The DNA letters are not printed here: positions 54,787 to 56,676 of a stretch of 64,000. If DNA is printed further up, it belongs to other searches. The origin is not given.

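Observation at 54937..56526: Family of KpsC/KpsS-like GT-B paralogues, possibly the CMP-ulosonic-acid transferases of the locus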

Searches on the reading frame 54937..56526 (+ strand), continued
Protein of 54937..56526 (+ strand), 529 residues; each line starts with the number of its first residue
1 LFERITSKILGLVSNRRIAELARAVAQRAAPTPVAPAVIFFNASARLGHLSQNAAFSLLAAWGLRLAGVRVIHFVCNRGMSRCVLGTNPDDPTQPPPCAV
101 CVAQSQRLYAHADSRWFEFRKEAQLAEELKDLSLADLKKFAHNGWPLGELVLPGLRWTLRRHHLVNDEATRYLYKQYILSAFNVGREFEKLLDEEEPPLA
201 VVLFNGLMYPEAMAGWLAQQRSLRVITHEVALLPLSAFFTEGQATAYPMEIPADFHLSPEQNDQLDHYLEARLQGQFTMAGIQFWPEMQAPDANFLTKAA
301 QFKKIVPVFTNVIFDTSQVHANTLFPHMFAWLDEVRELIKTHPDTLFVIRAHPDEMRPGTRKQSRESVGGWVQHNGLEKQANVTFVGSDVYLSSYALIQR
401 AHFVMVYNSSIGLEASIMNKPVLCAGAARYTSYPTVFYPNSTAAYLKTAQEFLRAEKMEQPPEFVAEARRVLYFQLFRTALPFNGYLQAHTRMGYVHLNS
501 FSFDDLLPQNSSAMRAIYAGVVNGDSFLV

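Call 21: search_solved_structures(query=window:54937-56526:+, max_evalue=10, show_alignments=2)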
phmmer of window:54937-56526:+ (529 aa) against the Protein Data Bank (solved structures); distinct sequences matched with E-value up to 10: 4.
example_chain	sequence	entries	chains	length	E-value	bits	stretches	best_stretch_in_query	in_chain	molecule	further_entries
6mgd_A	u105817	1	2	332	0.0073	18.3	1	341-453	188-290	Capsular polysaccharide export system protein KpsC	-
6mgc_A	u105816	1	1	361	0.2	13.6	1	300-436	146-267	Capsule polysaccharide export protein KpsC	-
8fuw_A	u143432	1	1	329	0.34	12.9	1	305-436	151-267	Capsule polysaccharide export protein KpsC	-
8fux_A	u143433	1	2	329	0.53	12.2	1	313-436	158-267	Capsule polysaccharide export protein KpsC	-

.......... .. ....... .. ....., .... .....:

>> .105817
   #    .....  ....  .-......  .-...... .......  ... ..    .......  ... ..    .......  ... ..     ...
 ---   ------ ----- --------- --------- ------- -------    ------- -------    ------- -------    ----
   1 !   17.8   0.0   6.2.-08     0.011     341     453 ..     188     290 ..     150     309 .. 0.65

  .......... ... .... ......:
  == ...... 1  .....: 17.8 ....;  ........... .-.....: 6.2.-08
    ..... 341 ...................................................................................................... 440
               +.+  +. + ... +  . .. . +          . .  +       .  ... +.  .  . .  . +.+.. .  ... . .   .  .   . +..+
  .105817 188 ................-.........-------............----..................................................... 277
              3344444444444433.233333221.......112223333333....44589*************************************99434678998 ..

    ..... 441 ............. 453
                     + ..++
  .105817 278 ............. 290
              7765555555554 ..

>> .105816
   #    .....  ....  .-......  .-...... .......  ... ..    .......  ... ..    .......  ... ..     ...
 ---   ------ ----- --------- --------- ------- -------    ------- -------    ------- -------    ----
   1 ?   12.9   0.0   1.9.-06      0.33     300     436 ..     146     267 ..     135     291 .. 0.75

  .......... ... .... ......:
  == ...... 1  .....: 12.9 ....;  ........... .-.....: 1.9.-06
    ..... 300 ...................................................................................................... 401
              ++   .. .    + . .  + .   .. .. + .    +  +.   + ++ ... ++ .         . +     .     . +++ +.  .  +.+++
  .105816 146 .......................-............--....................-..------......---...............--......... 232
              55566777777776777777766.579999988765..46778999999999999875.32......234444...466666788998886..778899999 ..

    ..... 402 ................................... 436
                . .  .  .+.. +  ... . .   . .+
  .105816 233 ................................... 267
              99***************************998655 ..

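Call 38: predict_structure(alignment_id=A1)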
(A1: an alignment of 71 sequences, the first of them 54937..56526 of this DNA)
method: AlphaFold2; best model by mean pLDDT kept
length: 529 residues; sequences in the alignment: 71
mean_pLDDT: 90.7   pTM: 0.90
mean pLDDT of the five models: 90.7, 90.0, 90.0, 89.2, 88.0
residues with pLDDT >= 90: 372; 70-90: 137; 50-70: 20; < 50: 0
segments of 3 or more residues with pLDDT < 50: none
pLDDT, mean of each block of 10 residues (from residue 1): 78 90 93 87 70 93 96 94 89 90 90 94 94 97 97 92 93 97 96 87 91 94 93 91 75 92 95 77 75 94 97 73 90 98 98 80 87 96 93 92 93 95 86 90 98 95 95 93 93 88 96 97 92
secondary structure, 60 per line:
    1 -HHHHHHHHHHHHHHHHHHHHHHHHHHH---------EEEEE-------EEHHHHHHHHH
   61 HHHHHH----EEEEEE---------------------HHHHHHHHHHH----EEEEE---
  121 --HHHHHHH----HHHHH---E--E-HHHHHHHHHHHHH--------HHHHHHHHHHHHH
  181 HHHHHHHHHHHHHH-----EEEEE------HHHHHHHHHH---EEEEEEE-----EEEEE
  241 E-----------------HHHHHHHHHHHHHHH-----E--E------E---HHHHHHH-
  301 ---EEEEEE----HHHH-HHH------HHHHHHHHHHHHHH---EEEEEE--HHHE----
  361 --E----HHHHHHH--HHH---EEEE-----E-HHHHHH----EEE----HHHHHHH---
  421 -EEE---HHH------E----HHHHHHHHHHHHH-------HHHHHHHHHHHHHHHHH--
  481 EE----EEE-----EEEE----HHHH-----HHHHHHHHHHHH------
elements in order: H2-28 E38-42 H52-66 E71-76 H98-108 E113-117 H123-129 H134-138 H147-159 H168-194 E200-204 H211-220 E224-230 E236-241 H259-273 H293-299 E304-309 H314-317 H328-341 E345-350 H368-374 E383-386 H394-399 E404-406 H411-417 E422-424 H442-454 H462-478 E487-489 E495-498 H503-506 H512-523

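Call 41: fold_search(model_id=the predicted structure, library=pdb)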
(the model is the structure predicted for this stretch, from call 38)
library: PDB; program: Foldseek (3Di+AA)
matches with E <= 10: 1355; with E <= 0.001: 137
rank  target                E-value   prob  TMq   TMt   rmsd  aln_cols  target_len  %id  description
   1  8fux_B                4.5e-08  1.00  0.33  0.50  10.6       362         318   14  KpsC D160C ternary complex (released 2023-03-08)
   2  8fux_A                9.9e-08  1.00  0.32  0.49   9.5       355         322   14  KpsC D160C ternary complex (released 2023-03-08)
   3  6vlc_D                1.2e-07  1.00  0.23  0.29  12.1       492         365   11  Crystal structure of UDP-GlcNAc 2-epimerase from Neisseria meningitidis bound to UDP-GlcNAc (released 2020-11-11)
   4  6mgc                  1.6e-07  1.00  0.32  0.49   9.6       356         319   15  Escherichia coli KpsC, N-terminal domain (released 2019-03-27)
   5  4fkz_A                2.4e-07  1.00  0.25  0.33  13.5       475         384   12  Crystal structure of Bacillus subtilis UDP-GlcNAc 2-epimerase in complex with UDP-GlcNAc and UDP (released 2013-05-08)
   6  6mgb                  2.7e-07  1.00  0.34  0.52   8.7       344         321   12  Thermosulfurimonas dismutans KpsC, beta Kdo 2,4 transferase (released 2019-03-27)
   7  7vz6_B                3.4e-07  1.00  0.25  0.34  13.6       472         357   14  The crystal structure of Non-hydrolyzing UDPGlcNAc 2-epimerase in complex with UDP-glucose (released 2022-11-16)
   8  3dzc_A                3.6e-07  1.00  0.24  0.30  11.6       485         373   13  2.35 Angstrom resolution structure of WecB (VC0917), a UDP-N-acetylglucosamine 2-epimerase from Vibrio cholerae. (released 2008-08-12)
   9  5enz_B                4.4e-07  1.00  0.25  0.33  12.9       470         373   12  S. aureus MnaA-UDP co-structure (released 2016-04-27)
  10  8fuw                  5.0e-07  1.00  0.31  0.48   9.3       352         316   14  KpsC D160N Kdo adduct (released 2023-03-08)
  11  1o6c_B                5.5e-07  1.00  0.23  0.31  14.2       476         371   11  Crystal structure of UDP-N-acetylglucosamine 2-epimerase (released 2003-11-25)
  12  7vz6_A                5.9e-07  1.00  0.26  0.34  12.1       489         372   13  The crystal structure of Non-hydrolyzing UDPGlcNAc 2-epimerase in complex with UDP-glucose (released 2022-11-16)
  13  5dld                  6.2e-07  1.00  0.26  0.33  13.0       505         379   13  Crystal Structure of a UDP-N-acetylglucosamine 2-epimerase from Burkholderia vietnamiensis complexed with UDP-GlcNAc and (released 2015-09-30)
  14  4fkz_B                6.6e-07  1.00  0.26  0.35  13.2       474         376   12  Crystal structure of Bacillus subtilis UDP-GlcNAc 2-epimerase in complex with UDP-GlcNAc and UDP (released 2013-05-08)
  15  7vz6_E                8.2e-07  1.00  0.26  0.36  10.3       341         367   16  The crystal structure of Non-hydrolyzing UDPGlcNAc 2-epimerase in complex with UDP-glucose (released 2022-11-16)
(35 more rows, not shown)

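Call 42: search_solved_structures(query=A1, max_evalue=10, show_alignments=3)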
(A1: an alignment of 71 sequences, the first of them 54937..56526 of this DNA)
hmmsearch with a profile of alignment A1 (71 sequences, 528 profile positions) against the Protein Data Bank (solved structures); distinct sequences matched with E-value up to 10: 10.
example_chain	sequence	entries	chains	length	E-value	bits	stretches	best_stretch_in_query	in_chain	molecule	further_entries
6mgd_A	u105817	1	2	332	0.0087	18.1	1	392-452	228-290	Capsular polysaccharide export system protein KpsC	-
3dzc_A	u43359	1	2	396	0.075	15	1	375-423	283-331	UDP-N-acetylglucosamine 2-epimerase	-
1f6d_A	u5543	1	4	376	0.6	12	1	376-423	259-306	UDP-N-ACETYLGLUCOSAMINE 2-EPIMERASE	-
1vgv_A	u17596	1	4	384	0.62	12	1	376-423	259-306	UDP-N-acetylglucosamine 2-epimerase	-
8csb_A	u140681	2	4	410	0.7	11.8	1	389-430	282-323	N-acetyl glucosaminyl transferase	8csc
8csd_A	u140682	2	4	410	0.7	11.8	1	389-430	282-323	N-acetyl glucosaminyl transferase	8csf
5fa0_A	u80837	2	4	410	0.71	11.8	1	389-430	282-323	Putative N-acetyl glucosaminyl transferase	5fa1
8cse_A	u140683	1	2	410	0.71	11.8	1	389-430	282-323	N-acetyl glucosaminyl transferase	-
5dld_A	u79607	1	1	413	0.75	11.7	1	380-424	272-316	UDP-N-Acetylglucosamine 2-epimerase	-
6vlb_A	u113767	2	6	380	1.3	11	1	376-423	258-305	UDP-N-acetylglucosamine 2-epimerase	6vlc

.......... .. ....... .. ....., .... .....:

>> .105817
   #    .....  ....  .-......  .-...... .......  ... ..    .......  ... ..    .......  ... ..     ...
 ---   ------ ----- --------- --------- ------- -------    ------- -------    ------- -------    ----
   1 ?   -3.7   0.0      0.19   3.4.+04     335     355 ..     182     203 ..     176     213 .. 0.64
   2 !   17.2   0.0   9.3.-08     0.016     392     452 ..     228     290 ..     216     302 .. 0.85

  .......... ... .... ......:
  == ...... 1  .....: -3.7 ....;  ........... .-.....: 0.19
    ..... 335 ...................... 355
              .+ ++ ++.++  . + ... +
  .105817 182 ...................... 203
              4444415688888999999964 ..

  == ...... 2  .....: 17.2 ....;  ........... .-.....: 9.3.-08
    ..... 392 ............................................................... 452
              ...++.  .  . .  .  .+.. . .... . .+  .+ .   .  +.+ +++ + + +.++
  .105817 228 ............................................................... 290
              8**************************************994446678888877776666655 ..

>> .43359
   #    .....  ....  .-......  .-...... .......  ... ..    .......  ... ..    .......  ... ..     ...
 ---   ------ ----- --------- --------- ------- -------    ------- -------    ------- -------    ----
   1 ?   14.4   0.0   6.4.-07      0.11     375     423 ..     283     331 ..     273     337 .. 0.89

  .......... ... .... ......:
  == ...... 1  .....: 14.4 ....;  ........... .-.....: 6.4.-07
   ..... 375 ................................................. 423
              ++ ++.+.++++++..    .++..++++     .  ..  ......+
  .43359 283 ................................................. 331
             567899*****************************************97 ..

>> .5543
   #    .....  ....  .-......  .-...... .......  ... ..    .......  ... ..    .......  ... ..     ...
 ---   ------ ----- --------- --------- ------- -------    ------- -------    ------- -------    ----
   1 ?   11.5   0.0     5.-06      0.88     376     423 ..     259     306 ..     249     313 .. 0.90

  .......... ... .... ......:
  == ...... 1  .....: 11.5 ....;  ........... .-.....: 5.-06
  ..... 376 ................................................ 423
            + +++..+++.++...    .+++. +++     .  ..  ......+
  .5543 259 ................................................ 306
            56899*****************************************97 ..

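Call 43: search_protein_representatives(protein=window:54937-56526:+)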
Query: 529 residues. Proteins with E-value up to 0.001 (for the whole library): 2216; up to 1e-10: 950; up to 1e-30: 181. The best 150 are listed.
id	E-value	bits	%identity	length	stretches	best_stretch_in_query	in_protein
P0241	9.3e-177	605.3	56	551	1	13-527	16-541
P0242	3.9e-161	553.7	53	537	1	33-527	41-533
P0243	3.0e-152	524.5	48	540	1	13-528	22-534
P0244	7.3e-146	503.4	48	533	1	13-527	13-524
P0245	2.5e-143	495.0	47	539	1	3-527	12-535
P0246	4.7e-142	490.8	54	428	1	103-529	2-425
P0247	1.2e-130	453.2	46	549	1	16-522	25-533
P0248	3.3e-130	451.7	46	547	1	16-504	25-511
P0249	6.0e-129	447.6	44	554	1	15-524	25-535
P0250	1.8e-121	422.9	43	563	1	38-527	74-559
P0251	3.3e-119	415.4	57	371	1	29-361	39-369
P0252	1.2e-117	410.3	44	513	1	24-528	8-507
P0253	8.7e-116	404.1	55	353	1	103-445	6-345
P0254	3.5e-115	402.1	46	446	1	95-527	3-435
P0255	5.0e-115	401.6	56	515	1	17-367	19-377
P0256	4.0e-111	388.8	41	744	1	35-528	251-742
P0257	9.7e-111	387.5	40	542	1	11-527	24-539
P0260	1.4e-105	370.5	39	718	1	34-525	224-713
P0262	2.1e-103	363.3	36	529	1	26-527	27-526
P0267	2.8e-96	339.8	40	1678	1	37-527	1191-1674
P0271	1.3e-95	337.6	38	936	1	37-527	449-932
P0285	4.1e-78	279.9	34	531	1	16-528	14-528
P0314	4.9e-50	187.2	30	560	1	28-528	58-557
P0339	7.8e-42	160.2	26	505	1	38-489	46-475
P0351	2.0e-38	148.9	28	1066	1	23-522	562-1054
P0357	9.5e-38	146.7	24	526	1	20-497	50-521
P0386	7.2e-34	133.9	24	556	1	20-528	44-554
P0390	1.4e-33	133.0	26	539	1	42-525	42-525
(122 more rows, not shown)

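Call 44: search_protein_families(library=pfam, proteins=[P0267, P0271, P0256, P0260, P0351], max_evalue=0.001)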
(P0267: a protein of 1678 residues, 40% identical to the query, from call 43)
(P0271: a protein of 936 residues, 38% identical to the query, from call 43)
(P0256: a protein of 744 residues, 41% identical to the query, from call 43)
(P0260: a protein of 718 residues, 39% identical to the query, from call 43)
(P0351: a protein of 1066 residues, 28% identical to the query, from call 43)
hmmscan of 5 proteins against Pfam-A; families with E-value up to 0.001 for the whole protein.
P0267 (1678 aa): 5 families
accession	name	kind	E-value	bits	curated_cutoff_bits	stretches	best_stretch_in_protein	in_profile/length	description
PF00535.33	Glycos_transf_2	-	5.8e-33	114.6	23.3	1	420-553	1-140/168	Glycosyl transferase family 2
PF05050.19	Methyltransf_21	-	4.2e-19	69.7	22.7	1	810-969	1-173/173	Methyltransferase FkbM domain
PF10111.15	Glyco_tranf_2_2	-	1.5e-12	48.1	27.3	1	420-544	1-134/276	Glycosyltransferase like family 2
PF13641.12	Glyco_tranf_2_3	-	1.7e-07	31.9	27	1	417-536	1-125/230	Glycosyltransferase like family 2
PF13704.12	Glyco_tranf_2_4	-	2e-05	25.5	27.5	1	448-520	21-96/98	Glycosyl transferase family 2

P0271 (936 aa): 1 family
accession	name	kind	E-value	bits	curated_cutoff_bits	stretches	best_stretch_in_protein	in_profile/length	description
PF05159.20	Capsule_synth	-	9e-06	25.8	20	1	717-847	147-274/310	Capsule polysaccharide biosynthesis protein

P0256 (744 aa): 1 family
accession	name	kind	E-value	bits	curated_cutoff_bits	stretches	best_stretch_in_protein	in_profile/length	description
PF05159.20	Capsule_synth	-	1.1e-07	32.1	20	1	514-653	138-274/310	Capsule polysaccharide biosynthesis protein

P0260 (718 aa): 1 family
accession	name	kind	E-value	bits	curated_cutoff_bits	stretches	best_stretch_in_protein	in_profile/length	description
PF05159.20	Capsule_synth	-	6.6e-09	36.1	20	1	487-627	138-274/310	Capsule polysaccharide biosynthesis protein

P0351 (1066 aa): 1 family
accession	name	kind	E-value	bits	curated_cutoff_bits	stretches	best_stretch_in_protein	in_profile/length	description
PF05159.20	Capsule_synth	-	7.8e-08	32.6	20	1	836-981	138-278/310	Capsule polysaccharide biosynthesis protein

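Call 54: find_related_loci(query=A1, collection=genome_contigs, flank=10000)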
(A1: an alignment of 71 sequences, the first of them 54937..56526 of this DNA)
Query A1 (529 aa) in genome_contigs; peptide patterns used: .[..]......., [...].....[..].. (x = any residue, [..] = any of these).
599 stretches matched a pattern (row limit reached: there are more); 563 encode a relative of the query (tblastn E <= 1e-3); the best 80 are kept; 80 distinct loci.
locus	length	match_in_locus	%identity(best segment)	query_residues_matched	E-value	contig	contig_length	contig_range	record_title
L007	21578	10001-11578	75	1-529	0e+0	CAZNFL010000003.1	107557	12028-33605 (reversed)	MAG TPA_asm: uncultured Anaerolineaceae bacterium isolate SRP136066_co1_263 genome assembly, contig: NODE_96_length_1075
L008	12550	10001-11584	72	1-529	0e+0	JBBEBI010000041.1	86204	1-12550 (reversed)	MAG: Anaerolineales bacterium isolate LejiaF_58_21 Lejia_F_433_length_86204_cov_15, whole genome shotgun sequence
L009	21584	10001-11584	71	1-529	0e+0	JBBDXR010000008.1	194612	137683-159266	MAG: Anaerolineales bacterium isolate LejiaD_59_59 Lejia_D_134_length_194612_cov_37, whole genome shotgun sequence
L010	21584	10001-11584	67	1-529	0e+0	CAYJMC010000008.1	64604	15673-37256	MAG TPA_asm: uncultured Anaerolineaceae bacterium isolate ERP124720_co1_127 genome assembly, contig: NODE_627_length_646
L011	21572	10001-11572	67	1-529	0e+0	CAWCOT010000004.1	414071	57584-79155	MAG: uncultured Chloroflexia bacterium isolate MFD04944.bin.2.105 genome assembly, contig: contig_39140, whole genome sh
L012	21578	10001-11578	64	1-529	0e+0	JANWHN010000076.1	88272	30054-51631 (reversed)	MAG: Anaerolineales bacterium isolate CRAIB_MAG16 c_000000080782, whole genome shotgun sequence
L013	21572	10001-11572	65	1-529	0e+0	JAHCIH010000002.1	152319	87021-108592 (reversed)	MAG: Anaerolineales bacterium isolate TGS_CHL7 CHL7_2, whole genome shotgun sequence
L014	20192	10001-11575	61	4-529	0e+0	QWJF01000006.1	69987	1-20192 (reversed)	MAG: Chloroflexi bacterium isolate Casp150-chloro-G5 cas150-G5-c6, whole genome shotgun sequence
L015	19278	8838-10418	59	1-529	0e+0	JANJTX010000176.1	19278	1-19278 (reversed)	MAG: Anaerolineales bacterium isolate RX2_metabat.bin.65 RX2_k141_259312, whole genome shotgun sequence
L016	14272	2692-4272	59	1-529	0e+0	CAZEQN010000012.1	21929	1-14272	MAG TPA_asm: uncultured Anaerolineaceae bacterium isolate SRP287453_co1_211 genome assembly, contig: NODE_4157_length_21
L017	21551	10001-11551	60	12-529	0e+0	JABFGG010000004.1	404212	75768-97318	MAG: Chloroflexota bacterium isolate CFX15 c_000000000004, whole genome shotgun sequence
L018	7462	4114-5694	56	14-524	0e+0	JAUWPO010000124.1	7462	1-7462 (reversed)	MAG: Chloroflexota bacterium isolate CSMAG_2478 CSMAG_2478_k141_978855_length_7462_cov_69.8237, whole genome shotgun seq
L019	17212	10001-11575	60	1-529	0e+0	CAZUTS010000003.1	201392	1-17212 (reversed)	MAG TPA_asm: uncultured Anaerolineaceae bacterium isolate binchicken_co179_61 genome assembly, contig: NODE_300_length_2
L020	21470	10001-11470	62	38-529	0e+0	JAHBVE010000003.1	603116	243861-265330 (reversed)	MAG: Anaerolineales bacterium isolate ACE_CHL7 CHL7_3, whole genome shotgun sequence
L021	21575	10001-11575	59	1-529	0e+0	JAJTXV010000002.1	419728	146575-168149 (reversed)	MAG: Anaerolineales bacterium isolate DTUCFX4 2-Genome38, whole genome shotgun sequence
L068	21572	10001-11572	55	3-529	0e+0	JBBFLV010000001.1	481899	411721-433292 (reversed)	MAG: Anaerolineales bacterium isolate Uz-U4-34 NODE_10_length_481899_cov_19.506544, whole genome shotgun sequence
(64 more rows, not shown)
